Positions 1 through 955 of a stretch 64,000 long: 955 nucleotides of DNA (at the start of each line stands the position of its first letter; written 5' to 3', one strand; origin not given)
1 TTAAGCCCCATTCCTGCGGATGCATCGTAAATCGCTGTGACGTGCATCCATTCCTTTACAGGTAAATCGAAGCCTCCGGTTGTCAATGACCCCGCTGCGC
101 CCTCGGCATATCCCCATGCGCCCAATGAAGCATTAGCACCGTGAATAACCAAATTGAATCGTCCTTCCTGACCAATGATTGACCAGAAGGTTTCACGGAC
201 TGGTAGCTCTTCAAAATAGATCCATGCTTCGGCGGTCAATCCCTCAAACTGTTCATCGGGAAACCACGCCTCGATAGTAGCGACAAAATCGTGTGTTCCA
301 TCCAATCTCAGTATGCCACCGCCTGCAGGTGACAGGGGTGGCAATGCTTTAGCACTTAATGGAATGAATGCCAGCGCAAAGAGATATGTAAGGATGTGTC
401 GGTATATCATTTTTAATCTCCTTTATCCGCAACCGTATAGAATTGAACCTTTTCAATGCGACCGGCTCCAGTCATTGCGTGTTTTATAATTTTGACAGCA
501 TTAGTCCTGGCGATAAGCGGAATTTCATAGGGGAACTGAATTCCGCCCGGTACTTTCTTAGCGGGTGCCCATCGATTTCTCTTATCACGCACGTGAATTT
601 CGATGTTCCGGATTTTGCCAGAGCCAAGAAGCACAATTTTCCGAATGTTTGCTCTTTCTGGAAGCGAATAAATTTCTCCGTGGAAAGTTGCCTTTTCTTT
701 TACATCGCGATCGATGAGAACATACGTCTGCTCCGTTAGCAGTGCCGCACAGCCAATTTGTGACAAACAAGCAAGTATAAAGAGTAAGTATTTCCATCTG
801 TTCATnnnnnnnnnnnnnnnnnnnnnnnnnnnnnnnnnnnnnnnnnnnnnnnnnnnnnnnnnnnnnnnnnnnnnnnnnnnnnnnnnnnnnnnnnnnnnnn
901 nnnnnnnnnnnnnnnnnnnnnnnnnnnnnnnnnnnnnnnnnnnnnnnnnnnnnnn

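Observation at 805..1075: Conserved structured 5' leader shared by two unrelated operons (candidate cis-regulatory RNA or riboswitch-like element)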

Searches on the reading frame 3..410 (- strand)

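Call 13: search_protein_families(library=pfam, proteins=[window:3-410:-], max_evalue=0.01)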
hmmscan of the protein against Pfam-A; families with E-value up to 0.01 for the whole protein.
window:3-410:- (136 aa): 1 family
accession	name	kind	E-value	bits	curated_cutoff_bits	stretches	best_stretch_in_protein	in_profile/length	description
PF13385.13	Laminin_G_3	-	5.1e-09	36.9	27.6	1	55-131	16-91/151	Concanavalin A-like lectin/glucanases superfamily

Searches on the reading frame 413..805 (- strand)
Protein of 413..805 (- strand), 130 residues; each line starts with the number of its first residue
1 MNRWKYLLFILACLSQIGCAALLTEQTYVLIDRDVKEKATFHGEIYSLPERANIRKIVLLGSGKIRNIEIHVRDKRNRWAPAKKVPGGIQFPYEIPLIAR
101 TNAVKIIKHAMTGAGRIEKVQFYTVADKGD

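Call 13: search_protein_families(library=pfam, proteins=[window:413-805:-], max_evalue=0.01)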
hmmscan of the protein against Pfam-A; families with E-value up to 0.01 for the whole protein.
window:413-805:- (130 aa): 0 families

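Call 15: find_encoding_contigs(protein=window:413-805:-, flank=10000, max_places=10)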
Protein window:413-805:- (130 aa): 22 contigs read that carry it; 10 places shown.
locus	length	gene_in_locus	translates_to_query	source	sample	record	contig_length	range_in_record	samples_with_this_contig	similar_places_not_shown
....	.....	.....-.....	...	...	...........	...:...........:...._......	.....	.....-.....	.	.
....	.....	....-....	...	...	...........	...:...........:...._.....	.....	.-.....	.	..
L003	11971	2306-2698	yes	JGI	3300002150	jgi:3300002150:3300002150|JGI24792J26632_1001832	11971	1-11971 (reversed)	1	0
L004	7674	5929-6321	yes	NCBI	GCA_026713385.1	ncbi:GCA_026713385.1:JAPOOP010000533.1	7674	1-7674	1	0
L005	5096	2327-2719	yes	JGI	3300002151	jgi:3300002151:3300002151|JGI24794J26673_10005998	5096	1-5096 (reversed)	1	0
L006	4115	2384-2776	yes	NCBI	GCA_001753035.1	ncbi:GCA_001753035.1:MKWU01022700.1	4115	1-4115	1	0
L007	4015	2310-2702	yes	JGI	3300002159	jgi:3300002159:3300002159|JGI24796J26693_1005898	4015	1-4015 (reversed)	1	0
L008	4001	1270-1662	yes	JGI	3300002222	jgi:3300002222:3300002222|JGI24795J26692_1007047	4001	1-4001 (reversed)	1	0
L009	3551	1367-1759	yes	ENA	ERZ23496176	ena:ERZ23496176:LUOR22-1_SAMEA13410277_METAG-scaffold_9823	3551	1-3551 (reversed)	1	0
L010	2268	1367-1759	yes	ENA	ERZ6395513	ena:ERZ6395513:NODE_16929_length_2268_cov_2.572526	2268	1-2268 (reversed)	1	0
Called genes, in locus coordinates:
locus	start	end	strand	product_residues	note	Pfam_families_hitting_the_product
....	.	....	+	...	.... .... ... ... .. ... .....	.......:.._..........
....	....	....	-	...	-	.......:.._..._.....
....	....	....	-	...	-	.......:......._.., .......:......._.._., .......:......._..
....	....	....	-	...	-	-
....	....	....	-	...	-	-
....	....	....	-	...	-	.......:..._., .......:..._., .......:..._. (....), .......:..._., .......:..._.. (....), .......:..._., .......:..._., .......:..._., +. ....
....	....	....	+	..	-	-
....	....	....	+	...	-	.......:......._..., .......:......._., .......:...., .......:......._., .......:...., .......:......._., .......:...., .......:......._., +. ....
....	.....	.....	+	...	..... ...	-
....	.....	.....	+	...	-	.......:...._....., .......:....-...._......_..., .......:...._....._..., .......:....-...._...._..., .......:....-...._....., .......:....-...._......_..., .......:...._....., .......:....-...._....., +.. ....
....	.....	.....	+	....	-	-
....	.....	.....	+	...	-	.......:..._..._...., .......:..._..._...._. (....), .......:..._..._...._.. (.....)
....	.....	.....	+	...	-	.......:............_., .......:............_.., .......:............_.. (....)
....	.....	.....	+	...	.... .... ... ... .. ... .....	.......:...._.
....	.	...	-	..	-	?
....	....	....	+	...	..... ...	-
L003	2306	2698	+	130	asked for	-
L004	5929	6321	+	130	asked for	-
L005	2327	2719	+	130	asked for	-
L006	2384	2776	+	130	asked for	-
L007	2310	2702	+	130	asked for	-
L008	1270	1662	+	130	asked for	-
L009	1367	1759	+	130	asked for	-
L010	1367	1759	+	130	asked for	-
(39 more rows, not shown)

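Call 64: find_homologous_proteins(query=window:416-805:-, max_evalue=0.001)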
Query window:416-805:- (130 aa): 219 proteins with E <= 0.001 among 222 candidates; the best 120 are listed.
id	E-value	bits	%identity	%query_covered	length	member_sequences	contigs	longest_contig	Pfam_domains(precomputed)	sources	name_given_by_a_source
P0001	1.1e-79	282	98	100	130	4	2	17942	-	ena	-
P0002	4.0e-74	264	92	100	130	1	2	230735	-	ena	-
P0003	2.5e-72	259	88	100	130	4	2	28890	-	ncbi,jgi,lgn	-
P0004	4.6e-71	255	88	100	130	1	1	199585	-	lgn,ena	-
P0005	4.7e-71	255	87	100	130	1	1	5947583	-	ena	-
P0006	4.7e-71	255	88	100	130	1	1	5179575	-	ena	-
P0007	6.4e-71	254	86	100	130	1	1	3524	-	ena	-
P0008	1.8e-70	253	87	100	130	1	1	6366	-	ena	-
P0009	2.0e-70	252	86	100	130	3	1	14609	-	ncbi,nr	ncbi:hypothetical protein C6499_10055 [Candidatus Poribacteria bacterium]|nr:MAG: hypothetical prote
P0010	2.4e-70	252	88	100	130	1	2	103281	-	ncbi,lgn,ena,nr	ncbi:hypothetical protein F4X10_12515 [Candidatus Poribacteria bacterium]|nr:hypothetical protein [C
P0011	2.4e-70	252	88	100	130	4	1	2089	-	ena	-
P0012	2.4e-70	252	87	100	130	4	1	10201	-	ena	-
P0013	2.4e-70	252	86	100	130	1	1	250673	-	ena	-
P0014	2.5e-70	252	88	100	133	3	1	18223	-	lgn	-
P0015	4.6e-70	251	86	100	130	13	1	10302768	-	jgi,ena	-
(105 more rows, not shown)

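Call 72: predict_structure(alignment_id=A6)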
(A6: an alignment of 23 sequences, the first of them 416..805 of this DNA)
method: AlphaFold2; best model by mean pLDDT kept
length: 130 residues; sequences in the alignment: 23
mean_pLDDT: 79.5   pTM: 0.67
mean pLDDT of the five models: 79.5, 77.4, 77.1, 76.4, 75.6
residues with pLDDT >= 90: 45; 70-90: 51; 50-70: 27; < 50: 7
segments of 3 or more residues with pLDDT < 50: 22-25
pLDDT, mean of each block of 10 residues (from residue 1): 75 60 56 68 80 92 89 93 89 92 88 79 71
secondary structure, 60 per line:
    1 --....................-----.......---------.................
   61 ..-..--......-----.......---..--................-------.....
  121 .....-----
elements in order: H3-22 E28-34 E44-62 E68-73 E79-85 E93-108 E116-125

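Call 74: fold_search(model_id=the predicted structure, library=pdb)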
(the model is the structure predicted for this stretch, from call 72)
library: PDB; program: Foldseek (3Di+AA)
matches with E <= 10: 1644; with E <= 0.001: 1
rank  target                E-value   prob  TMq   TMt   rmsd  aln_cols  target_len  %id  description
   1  3gza_A                8.0e-04  1.00  0.53  0.17   2.8       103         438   10  Crystal structure of putative alpha-L-fucosidase (NP_812709.1) from BACTEROIDES THETAIOTAOMICRON VPI-5482 at 1.60 A re (released 2009-04-21)
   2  2yc4_A                1.1e-03  1.00  0.43  0.43   7.7       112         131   13  Intraflagellar Transport Complex 25-27 from Chlamydomonas (released 2011-03-23)
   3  3gza_B                1.2e-03  1.00  0.53  0.18   2.8       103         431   10  Crystal structure of putative alpha-L-fucosidase (NP_812709.1) from BACTEROIDES THETAIOTAOMICRON VPI-5482 at 1.60 A re (released 2009-04-21)
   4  2xqx_A                1.3e-03  1.00  0.51  0.46  10.1       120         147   12  Structure of the family 32 carbohydrate-binding module from Streptococcus pneumoniae EndoD (released 2010-11-03)
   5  2xqx_B                1.7e-03  1.00  0.49  0.44   9.5       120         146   11  Structure of the family 32 carbohydrate-binding module from Streptococcus pneumoniae EndoD (released 2010-11-03)
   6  6q6g_L                2.4e-03  1.00  0.48  0.37   8.7       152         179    8  Cryo-EM structure of the APC/C-Cdc20-Cdk2-cyclinA2-Cks2 complex, the D1 box class (released 2019-09-11)
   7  2yc4_B                2.5e-03  1.00  0.43  0.43   7.8       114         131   13  Intraflagellar Transport Complex 25-27 from Chlamydomonas (released 2011-03-23)
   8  1xe0_A                2.8e-03  0.99  0.39  0.44   5.2       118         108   12  The structure and function of Xenopus NO38-core, a histone binding chaperone in the nucleolus (released 2004-12-21)
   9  2kd7_MODEL_1_A        3.2e-03  1.00  0.49  0.41   3.9        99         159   11  Solution NMR structure of F5/8 type C-terminal domain of a putative chitobiase from Bacteroides thetaiotaomicr (released 2009-02-03)
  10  5b2g_B                3.2e-03  1.00  0.41  0.44   5.5       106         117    9  Crystal structure of human claudin-4 in complex with C-terminal fragment of Clostridium perfringens enterotoxin (released 2016-10-05)
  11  2yc2_A                4.4e-03  1.00  0.43  0.42   7.7       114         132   13  Intraflagellar Transport Complex 25-27 from Chlamydomonas (released 2011-03-23)
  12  1k5j_A                4.4e-03  0.99  0.38  0.47   6.3       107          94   12  The Crystal Structure of Nucleoplasmin-Core (released 2001-11-01)
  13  1xb9_D                4.6e-03  1.00  0.42  0.48   4.5       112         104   14  The structure and function of Xenopus NO38-core, a histone chaperone in the nucleolus (released 2004-12-21)
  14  3mo4_B                4.9e-03  1.00  0.46  0.15   6.3       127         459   11  The crystal structure of an alpha-(1-3,4)-fucosidase from Bifidobacterium longum subsp. infantis ATCC 15697 (released 2010-05-12)
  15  1nlq_C                4.9e-03  1.00  0.37  0.46   5.1       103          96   11  The crystal structure of Drosophila NLP-core provides insight into pentamer formation and histone binding (released 2003-03-01)
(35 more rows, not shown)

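Call 84: search_protein_families(library=ncbifam, proteins=[window:413-805:-], max_evalue=0.01)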
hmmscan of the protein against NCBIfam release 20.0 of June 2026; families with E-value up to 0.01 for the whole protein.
window:413-805:- (130 aa): 0 families
